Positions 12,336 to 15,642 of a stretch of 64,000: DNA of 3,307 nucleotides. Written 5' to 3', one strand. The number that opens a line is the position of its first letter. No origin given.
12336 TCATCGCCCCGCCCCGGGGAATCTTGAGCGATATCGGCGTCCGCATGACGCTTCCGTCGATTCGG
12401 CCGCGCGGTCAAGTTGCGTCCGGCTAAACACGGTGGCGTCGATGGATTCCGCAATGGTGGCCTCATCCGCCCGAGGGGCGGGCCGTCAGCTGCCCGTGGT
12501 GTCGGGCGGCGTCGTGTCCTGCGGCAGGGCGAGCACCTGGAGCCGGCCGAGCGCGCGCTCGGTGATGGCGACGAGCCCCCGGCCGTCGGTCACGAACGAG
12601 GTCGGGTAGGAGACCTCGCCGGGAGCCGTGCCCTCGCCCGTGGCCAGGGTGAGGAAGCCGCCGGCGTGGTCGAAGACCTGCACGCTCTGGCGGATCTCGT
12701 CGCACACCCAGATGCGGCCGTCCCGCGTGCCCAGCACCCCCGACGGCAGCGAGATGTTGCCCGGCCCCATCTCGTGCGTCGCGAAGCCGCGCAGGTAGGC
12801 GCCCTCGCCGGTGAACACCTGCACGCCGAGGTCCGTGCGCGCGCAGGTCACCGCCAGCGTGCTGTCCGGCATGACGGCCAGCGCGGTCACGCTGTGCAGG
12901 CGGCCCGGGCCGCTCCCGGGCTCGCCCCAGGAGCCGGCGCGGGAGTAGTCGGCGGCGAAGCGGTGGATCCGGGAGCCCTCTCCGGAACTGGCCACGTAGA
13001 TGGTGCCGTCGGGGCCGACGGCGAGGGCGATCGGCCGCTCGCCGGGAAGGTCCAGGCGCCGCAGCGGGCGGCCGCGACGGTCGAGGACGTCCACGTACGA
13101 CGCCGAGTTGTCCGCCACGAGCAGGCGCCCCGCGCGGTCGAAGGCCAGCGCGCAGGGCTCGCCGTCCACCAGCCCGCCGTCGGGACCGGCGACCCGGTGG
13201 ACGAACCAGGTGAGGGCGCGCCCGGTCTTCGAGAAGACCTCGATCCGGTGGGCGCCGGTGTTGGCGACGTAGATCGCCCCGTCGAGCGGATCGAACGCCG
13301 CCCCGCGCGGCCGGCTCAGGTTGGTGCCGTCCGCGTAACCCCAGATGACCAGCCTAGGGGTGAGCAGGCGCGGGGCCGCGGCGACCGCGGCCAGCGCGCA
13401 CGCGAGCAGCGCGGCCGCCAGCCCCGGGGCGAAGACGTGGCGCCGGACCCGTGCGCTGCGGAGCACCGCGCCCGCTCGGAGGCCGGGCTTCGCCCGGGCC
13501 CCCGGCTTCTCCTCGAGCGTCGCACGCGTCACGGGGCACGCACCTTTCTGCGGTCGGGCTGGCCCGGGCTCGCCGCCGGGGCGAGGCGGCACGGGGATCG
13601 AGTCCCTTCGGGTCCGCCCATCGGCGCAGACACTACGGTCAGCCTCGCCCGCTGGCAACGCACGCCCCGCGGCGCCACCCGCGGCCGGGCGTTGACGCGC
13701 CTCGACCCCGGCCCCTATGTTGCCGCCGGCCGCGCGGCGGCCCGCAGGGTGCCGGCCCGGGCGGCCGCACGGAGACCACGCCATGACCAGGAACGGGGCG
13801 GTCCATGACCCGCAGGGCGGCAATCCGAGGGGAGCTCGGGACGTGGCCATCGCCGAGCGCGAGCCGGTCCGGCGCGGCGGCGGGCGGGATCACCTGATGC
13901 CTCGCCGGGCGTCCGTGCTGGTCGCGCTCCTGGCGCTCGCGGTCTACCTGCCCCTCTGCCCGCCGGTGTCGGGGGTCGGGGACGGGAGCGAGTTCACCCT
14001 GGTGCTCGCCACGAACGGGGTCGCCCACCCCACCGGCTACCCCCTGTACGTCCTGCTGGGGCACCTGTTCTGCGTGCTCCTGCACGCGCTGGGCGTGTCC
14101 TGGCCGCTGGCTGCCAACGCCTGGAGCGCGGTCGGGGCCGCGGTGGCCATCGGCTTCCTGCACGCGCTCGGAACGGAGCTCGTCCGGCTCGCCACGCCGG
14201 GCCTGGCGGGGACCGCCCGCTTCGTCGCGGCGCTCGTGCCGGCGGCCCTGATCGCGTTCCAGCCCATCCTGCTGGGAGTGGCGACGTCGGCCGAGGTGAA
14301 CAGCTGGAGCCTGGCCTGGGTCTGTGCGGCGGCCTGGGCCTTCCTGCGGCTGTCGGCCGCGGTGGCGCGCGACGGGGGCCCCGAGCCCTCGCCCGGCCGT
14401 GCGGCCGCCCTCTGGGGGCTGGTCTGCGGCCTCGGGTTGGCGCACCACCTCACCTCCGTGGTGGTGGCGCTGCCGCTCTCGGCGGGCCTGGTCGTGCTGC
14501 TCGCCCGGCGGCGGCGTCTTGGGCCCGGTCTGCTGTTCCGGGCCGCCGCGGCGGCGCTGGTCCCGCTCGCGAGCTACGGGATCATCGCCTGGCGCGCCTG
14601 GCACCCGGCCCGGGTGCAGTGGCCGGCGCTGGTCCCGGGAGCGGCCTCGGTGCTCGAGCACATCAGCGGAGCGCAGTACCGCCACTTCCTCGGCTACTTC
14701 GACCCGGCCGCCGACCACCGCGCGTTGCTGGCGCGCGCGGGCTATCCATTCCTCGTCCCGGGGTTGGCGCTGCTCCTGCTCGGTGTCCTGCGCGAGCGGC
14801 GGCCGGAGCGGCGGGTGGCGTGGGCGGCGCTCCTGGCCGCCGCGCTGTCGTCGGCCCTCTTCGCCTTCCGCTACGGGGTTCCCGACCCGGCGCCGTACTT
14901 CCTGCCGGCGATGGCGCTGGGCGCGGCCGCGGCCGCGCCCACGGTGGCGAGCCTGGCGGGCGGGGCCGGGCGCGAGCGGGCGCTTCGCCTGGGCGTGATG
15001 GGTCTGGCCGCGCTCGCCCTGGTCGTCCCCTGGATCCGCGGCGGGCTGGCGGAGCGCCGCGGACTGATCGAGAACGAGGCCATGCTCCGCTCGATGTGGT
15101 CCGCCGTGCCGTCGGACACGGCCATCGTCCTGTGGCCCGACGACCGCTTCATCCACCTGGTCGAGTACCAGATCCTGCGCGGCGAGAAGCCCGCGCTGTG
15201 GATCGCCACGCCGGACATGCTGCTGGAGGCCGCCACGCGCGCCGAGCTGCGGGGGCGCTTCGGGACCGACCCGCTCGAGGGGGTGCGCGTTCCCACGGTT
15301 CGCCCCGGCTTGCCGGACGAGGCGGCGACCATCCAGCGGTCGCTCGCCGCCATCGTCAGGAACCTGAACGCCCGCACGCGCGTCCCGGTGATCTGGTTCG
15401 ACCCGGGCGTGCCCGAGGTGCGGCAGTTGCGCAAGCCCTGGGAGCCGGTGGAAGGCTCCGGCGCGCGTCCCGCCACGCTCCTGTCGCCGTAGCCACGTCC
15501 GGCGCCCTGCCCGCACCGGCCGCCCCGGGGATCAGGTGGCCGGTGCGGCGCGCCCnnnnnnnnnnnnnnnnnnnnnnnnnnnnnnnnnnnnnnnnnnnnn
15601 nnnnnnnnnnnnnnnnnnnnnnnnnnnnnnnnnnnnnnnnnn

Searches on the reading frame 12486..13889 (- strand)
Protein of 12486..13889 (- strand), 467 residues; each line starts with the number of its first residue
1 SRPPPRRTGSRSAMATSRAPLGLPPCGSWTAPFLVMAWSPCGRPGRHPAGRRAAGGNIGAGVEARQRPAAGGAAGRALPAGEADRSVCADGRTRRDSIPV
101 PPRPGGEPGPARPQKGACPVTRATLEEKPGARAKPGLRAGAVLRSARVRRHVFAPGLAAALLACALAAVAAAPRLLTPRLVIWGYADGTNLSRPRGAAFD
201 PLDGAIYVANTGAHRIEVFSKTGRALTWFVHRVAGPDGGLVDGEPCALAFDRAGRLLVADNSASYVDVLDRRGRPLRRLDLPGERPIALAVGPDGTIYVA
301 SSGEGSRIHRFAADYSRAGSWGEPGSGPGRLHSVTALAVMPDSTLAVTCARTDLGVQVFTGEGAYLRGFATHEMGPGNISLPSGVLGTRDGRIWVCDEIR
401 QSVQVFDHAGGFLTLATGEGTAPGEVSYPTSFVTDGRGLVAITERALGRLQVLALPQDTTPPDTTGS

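Call 77: search_protein_families(library=pfam, proteins=[window:12486-13889:-], max_evalue=0.001)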
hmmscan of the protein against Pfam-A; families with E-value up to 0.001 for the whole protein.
window:12486-13889:- (467 aa): 4 families
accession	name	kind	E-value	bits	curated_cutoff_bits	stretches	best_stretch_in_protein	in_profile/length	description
PF01436.27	NHL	-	2.8e-14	52.8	20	0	191-219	1-28/28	NHL repeat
PF08450.18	SGL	-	1.9e-09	38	26.3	1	194-302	136-245/246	SMP-30/Gluconolactonase/LRE-like region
PF13449.12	Phytase-like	-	0.00032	21.1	27.6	0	267-314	54-97/284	Esterase-like activity of phytase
PF17170.10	DUF5128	-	0.00076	19.2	22.9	0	389-435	52-98/321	6-bladed beta-propeller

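Call 80: search_protein_families(library=ncbifam, proteins=[window:12486-13889:-], max_evalue=0.1)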
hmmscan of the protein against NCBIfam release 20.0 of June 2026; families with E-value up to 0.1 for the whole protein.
window:12486-13889:- (467 aa): 5 families
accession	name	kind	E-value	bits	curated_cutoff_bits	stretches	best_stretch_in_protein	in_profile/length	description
NF035926.1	scyF_NHL_VPEP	equivalog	7.3e-19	68.1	350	2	289-427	157-295/376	scytonemin biosynthesis PEP-CTERM protein ScyF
NF033206.1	ScyE_fam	subfamily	5.2e-07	29.5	80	0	285-306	9-30/333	ScyD/ScyE family protein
TIGR02604.1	Piru_Ver_Nterm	subfamily_domain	0.0001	21.8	122.2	0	285-300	322-337/367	PVC-type heme-binding CxxCH protein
TIGR03866.1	PQQ_ABC_repeats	subfamily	0.00023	20.3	287.3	1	192-309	41-150/310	PQQ-dependent catabolism-associated beta-propeller protein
TIGR02797.1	exbB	equivalog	0.066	13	206.2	1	152-174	158-180/211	tonB-system energizer ExbB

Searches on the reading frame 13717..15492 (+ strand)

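Call 77: search_protein_families(library=pfam, proteins=[window:13717-15492:+], max_evalue=0.001)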
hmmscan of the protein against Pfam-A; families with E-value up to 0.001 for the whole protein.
window:13717-15492:+ (591 aa): 1 family
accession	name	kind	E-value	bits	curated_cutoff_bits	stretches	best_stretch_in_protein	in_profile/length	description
PF11028.14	TMEM260-like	-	5.3e-17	62.6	24.2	1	89-258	1-169/179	Protein O-mannosyl-transferase TMEM260-like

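Call 80: search_protein_families(library=ncbifam, proteins=[window:13717-15492:+], max_evalue=0.1)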
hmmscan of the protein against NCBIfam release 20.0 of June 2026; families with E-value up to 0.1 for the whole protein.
window:13717-15492:+ (591 aa): 0 families
